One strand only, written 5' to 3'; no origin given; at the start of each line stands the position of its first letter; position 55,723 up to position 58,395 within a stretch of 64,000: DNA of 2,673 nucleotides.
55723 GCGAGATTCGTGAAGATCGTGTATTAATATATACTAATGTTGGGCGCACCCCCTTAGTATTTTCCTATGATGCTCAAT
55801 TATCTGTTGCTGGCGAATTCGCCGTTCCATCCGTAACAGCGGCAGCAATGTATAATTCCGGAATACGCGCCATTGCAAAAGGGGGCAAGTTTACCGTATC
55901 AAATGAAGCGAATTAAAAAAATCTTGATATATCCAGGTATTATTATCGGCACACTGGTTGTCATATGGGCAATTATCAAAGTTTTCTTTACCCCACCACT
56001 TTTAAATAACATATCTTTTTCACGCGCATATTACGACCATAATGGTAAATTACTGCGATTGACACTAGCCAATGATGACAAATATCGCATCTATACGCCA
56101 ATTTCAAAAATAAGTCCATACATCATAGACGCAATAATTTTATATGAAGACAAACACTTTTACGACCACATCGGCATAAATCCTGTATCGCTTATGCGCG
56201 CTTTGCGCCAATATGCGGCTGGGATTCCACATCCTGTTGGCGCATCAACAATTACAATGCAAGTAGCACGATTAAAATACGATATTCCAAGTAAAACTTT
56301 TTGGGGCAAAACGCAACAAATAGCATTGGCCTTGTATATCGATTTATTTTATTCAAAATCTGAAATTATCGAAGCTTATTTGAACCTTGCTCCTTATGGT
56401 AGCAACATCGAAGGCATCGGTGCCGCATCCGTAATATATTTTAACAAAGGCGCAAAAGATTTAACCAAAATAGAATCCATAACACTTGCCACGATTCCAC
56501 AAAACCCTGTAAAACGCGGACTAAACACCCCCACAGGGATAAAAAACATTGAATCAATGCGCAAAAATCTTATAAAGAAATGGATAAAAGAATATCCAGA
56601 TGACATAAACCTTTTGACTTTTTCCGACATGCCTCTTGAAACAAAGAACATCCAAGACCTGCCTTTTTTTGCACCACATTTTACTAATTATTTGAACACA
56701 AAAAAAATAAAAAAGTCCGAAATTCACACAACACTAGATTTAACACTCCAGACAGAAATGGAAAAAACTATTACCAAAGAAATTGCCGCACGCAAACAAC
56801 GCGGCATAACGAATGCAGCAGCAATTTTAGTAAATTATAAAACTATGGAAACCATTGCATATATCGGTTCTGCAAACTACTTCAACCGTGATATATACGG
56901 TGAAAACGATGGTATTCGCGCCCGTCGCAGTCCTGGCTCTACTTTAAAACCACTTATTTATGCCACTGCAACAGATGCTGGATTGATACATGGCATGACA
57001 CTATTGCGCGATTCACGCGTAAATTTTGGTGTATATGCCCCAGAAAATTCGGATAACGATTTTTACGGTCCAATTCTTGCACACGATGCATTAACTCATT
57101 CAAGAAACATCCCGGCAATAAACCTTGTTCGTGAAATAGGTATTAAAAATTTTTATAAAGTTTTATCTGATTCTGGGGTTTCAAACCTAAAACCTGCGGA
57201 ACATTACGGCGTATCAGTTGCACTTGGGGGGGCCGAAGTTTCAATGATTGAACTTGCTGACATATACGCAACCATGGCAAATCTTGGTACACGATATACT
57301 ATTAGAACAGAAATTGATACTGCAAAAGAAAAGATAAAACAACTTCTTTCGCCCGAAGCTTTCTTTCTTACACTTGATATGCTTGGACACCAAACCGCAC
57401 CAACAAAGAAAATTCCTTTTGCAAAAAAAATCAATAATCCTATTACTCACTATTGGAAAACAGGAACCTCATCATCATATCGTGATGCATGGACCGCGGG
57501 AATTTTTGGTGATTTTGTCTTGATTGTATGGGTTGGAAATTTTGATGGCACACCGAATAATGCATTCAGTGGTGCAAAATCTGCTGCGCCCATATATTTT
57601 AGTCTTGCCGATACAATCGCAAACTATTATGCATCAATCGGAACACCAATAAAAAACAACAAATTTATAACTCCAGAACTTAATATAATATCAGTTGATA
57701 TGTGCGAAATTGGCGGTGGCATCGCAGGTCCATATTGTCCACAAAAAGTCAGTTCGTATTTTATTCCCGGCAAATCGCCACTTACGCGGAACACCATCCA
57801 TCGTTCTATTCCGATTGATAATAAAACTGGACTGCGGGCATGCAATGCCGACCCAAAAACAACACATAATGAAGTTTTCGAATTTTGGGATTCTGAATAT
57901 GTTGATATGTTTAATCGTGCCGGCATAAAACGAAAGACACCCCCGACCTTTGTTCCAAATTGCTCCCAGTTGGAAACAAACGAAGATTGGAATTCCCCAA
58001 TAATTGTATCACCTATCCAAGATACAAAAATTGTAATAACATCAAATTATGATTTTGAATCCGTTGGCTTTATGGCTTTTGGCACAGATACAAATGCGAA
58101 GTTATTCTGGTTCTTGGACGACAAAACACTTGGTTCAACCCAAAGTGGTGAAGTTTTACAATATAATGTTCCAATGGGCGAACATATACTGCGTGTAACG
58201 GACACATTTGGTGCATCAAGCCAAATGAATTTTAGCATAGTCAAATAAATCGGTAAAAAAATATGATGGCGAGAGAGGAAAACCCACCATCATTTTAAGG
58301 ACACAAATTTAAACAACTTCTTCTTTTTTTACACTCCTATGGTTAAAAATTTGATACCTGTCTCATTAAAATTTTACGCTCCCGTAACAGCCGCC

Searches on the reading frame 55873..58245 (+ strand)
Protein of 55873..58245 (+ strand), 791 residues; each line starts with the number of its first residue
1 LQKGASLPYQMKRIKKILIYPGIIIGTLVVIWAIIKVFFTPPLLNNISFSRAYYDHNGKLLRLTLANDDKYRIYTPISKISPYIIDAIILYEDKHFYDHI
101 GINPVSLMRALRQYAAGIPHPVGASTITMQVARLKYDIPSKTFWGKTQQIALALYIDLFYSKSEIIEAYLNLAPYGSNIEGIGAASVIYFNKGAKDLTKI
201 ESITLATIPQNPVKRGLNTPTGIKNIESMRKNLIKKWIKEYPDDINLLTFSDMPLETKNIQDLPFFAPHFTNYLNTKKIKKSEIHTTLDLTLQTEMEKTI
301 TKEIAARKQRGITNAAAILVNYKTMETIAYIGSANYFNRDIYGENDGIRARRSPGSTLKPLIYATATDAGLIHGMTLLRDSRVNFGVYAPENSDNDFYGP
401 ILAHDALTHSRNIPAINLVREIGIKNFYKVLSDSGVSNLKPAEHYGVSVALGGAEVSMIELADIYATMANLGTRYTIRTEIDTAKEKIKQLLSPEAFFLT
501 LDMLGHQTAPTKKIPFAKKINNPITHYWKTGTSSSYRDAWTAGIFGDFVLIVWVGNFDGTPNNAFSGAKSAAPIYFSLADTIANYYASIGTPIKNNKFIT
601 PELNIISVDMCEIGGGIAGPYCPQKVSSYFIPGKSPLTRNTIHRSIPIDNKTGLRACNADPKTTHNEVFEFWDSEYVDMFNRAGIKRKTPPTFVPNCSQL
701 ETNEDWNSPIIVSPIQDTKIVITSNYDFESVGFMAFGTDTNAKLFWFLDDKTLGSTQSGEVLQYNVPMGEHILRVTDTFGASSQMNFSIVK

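Call 54: search_protein_families(library=pfam, proteins=[window:55873-58245:+], max_evalue=0.00001)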
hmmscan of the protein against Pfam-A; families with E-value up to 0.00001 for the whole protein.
window:55873-58245:+ (791 aa): 3 families
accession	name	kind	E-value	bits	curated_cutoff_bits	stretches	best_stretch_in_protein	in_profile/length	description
PF00912.28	Transgly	-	2.6e-42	144.7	27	1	67-215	9-157/178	Transglycosylase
PF00905.27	Transpeptidase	-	5.3e-20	72.3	22.1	1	316-559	2-280/299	Penicillin binding protein transpeptidase domain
PF06832.18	BiPBP_C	-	3.7e-07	30.4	26.8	1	705-787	8-90/90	Penicillin-Binding Protein C-terminus Family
